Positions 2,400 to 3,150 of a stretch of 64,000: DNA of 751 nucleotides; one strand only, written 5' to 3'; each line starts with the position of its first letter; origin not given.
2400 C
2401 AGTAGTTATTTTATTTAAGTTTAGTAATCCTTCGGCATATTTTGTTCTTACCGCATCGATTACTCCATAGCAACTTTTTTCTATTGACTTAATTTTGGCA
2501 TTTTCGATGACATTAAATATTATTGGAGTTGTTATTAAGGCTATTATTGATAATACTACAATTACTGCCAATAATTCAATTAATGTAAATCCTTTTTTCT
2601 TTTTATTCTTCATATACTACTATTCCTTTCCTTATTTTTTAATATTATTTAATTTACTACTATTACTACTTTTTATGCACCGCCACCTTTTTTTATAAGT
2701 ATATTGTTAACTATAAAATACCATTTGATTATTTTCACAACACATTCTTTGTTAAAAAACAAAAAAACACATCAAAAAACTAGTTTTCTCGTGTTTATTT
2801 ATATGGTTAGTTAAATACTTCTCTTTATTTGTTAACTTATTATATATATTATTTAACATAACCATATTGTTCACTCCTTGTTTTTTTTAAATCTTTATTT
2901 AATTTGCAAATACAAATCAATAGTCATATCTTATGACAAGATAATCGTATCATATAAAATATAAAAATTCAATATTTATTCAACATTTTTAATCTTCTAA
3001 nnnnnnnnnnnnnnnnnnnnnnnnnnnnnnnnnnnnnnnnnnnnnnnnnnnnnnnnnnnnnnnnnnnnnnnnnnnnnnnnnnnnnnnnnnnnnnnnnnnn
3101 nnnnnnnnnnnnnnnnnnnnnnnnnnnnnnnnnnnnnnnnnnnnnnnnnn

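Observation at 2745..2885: Second copy of the conserved prepilin-upstream element (copy A), with a degenerate terminator hairpin and a longer uORF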

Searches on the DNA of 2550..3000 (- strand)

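Call 16: search_rna_families(source=window, start=2550, end=3000, threshold=evalue, max_evalue=10)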
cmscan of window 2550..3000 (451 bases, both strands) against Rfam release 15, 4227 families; matches with E-value up to 10: 5.
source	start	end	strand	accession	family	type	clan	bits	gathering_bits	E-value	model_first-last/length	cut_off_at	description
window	2729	2795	+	RF02075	STnc230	Gene; sRNA;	-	17.7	50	5.8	1-83/83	no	Enterobacterial sRNA STnc230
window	2867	2940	-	RF01605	plasmodium_snoR30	Gene; snRNA; snoRNA; CD-box;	-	17.6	43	6.7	1-74/74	no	small nucleolar RNA snoR30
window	2938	2964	+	RF01105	SBWMV2_UPD-PKl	Cis-reg;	-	17.3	39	9.5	1-27/27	no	Pseudoknot of upstream pseudoknot domain (UPD) of the 3'UTR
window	2725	2775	-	RF02973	Enterococcus-1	Gene; sRNA;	-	15.4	71.4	1.3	1-152/152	no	Enterococcus-1 RNA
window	2658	2707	+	RF00294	snoTBR17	Gene; snRNA; snoRNA; CD-box;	-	11.3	40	4.7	1-119/119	no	Small nucleolar RNA TBR17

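Call 53: build_rna_model(alignment_id=A3)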
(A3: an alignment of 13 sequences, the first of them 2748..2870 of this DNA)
Model R1 built from alignment A3 (13 sequences, 145 columns); structure: RNAalifold consensus.
model positions 137; base pairs 40; branch points 1; effective number of sequences 1.19; information 0.591 bits per position. Calibrated on 0.2 Mb of random sequence (short: E-values are rough).
structure used (alignment columns):
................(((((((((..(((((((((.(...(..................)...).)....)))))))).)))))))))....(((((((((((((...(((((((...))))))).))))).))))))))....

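Call 54: search_with_rna_model(model_id=R1, sources=[window, L007, L010, L011, L013, L017, L018, L019, L022, L023, L024, L025, L026, L027, L028, L029, L030, L031, L032, L033, L034, L035, L036, L037], max_evalue=10)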
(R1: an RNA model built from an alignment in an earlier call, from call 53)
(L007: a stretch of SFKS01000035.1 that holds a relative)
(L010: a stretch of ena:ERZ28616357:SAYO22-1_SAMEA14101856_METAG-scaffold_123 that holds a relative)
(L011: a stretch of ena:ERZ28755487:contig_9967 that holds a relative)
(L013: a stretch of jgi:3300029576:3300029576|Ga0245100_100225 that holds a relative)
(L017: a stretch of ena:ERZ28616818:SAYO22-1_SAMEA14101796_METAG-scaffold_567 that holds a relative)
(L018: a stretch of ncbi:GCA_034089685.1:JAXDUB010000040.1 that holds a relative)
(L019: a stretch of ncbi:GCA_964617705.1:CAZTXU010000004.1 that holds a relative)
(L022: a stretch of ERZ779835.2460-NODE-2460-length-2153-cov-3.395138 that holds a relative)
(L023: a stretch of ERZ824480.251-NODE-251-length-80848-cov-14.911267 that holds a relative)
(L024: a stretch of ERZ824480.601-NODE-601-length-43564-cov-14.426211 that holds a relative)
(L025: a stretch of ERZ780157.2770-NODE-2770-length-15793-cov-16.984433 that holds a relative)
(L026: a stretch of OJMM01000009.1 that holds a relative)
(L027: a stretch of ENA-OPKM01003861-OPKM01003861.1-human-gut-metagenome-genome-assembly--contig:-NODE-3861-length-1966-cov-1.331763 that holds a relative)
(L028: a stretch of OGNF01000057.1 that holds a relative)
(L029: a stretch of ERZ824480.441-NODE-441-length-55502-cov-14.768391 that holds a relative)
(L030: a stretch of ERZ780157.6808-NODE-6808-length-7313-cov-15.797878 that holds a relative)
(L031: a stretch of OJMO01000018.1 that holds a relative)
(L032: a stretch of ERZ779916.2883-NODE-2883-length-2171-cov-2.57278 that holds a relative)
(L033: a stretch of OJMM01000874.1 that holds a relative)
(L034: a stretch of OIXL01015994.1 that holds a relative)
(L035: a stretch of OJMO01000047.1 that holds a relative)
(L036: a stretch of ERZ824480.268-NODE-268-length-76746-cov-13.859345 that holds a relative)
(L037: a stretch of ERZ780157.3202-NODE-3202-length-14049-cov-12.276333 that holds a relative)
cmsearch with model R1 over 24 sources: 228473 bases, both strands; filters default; matches with E-value up to 10: 48.
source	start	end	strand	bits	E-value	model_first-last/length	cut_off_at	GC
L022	1566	1702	-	169.3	9.9e-34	1-137/137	no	0.31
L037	3440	3576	+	168.4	1.6e-33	1-137/137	no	0.32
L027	171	308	+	164.6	1e-32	1-137/137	no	0.31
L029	14496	14632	+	163.5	1.7e-32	1-137/137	no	0.3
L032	588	724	+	163.5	1.7e-32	1-137/137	no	0.3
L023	3493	3630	-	163.3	2e-32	1-137/137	no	0.33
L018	2282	2418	+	161.4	5e-32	1-137/137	no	0.32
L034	1517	1654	-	160.1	9.3e-32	1-137/137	no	0.32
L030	1822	1958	-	159.7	1.1e-31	1-137/137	no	0.31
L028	975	1109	-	151.7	5.9e-30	1-137/137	no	0.31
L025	1572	1708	+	150.9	8.9e-30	1-137/137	no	0.32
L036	13662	13791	+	145.6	1.2e-28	1-130/137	3'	0.33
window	50987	51120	-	140.2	1.8e-27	1-137/137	no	0.31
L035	1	127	-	129.3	3.7e-25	1-130/137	3'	0.32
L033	10917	11060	+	126.6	1.4e-24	1-137/137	no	0.31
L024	9537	9648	+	110.4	4.2e-21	1-111/137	3'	0.31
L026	2591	2713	-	93.1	2.1e-17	1-137/137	no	0.21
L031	1154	1276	-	93.1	2.1e-17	1-137/137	no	0.21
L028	1012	1112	+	24.2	0.013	1-137/137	no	0.3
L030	1785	1874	+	23.9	0.014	1-137/137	no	0.29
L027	256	343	-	22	0.037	1-137/137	no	0.28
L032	672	759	-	22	0.037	1-137/137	no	0.28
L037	3524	3611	-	22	0.037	1-137/137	no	0.28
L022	1531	1618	+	22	0.037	1-137/137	no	0.28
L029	14580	14667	-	22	0.037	1-137/137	no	0.28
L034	1482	1569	+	22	0.037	1-137/137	no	0.28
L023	3457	3545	+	21.4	0.049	1-137/137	no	0.28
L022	1619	1686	+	20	0.097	17-84/137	no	0.31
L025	1588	1655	-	19.3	0.14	17-84/137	no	0.32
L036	13678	13745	-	19.3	0.14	17-84/137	no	0.29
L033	11005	11081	-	19.2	0.14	1-137/137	no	0.34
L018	2366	2453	-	17.1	0.4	1-137/137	no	0.3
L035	1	46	+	17.1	0.41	92-137/137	5'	0.37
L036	13746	13791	-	17.1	0.41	92-137/137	5'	0.37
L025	1656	1750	-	16.7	0.5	1-137/137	no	0.25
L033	10933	11004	-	16.6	0.54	17-84/137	no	0.29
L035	47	111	+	15.7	0.81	17-84/137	no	0.28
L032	604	671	-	14.2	1.7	17-84/137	no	0.28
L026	2631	2697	+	13.1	2.9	17-84/137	no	0.16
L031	1194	1260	+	13.1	2.9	17-84/137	no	0.16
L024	9553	9621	-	12.3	4.4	17-84/137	no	0.32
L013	3933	4050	+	11.5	6.5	1-137/137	no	0.32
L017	4450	4567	+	11.5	6.5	1-137/137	no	0.32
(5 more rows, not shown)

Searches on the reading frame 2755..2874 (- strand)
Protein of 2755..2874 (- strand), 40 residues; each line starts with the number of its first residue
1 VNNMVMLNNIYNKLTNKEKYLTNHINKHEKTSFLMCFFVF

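Call 22: find_homologous_proteins(query=window:2755-2874:-, max_evalue=10)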
Query seq(40 aa) (40 aa): 5 proteins with E <= 10 among 5 candidates.
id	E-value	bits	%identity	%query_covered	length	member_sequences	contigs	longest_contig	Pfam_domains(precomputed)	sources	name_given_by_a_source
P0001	4.6e-17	76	95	100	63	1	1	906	-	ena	-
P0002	2.6e-16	74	100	93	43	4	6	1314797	-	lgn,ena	-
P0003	2.9e-15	71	97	90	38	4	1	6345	-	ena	-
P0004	2.6e-10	56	90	78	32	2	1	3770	-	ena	-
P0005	8.9e-6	42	100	57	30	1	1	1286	-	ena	-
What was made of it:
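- Tried and rejected: The first small-ORF search (call 22) found only copy-A-type ORFs.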

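Call 24: find_encoding_contigs(protein=P0004, flank=3000, max_places=5)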
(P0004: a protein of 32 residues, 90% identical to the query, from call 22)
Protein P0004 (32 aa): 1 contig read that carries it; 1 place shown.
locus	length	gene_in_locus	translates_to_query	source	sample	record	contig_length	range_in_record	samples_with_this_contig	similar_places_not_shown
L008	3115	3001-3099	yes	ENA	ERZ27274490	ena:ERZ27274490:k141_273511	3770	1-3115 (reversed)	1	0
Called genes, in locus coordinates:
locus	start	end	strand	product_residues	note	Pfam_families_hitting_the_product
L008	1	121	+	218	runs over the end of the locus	PF00072:Response_reg, PF00486:Trans_reg_C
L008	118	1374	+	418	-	PF00512:HisKA, PF02518:HATPase_c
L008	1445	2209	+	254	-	PF03419:Peptidase_U4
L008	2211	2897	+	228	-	PF04542:Sigma70_r2, PF04545:Sigma70_r4, PF01381:HTH_3 (weak)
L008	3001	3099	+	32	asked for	-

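Call 25: find_encoding_contigs(protein=P0005, flank=3000, max_places=5)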
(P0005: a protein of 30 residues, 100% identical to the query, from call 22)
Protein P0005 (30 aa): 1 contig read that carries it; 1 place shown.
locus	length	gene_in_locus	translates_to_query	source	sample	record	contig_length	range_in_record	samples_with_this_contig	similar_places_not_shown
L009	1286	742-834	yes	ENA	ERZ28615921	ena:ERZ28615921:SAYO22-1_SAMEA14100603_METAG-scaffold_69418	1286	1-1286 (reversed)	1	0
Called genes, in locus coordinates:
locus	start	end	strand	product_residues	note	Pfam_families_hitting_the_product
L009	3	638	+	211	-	?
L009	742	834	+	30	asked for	-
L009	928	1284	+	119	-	?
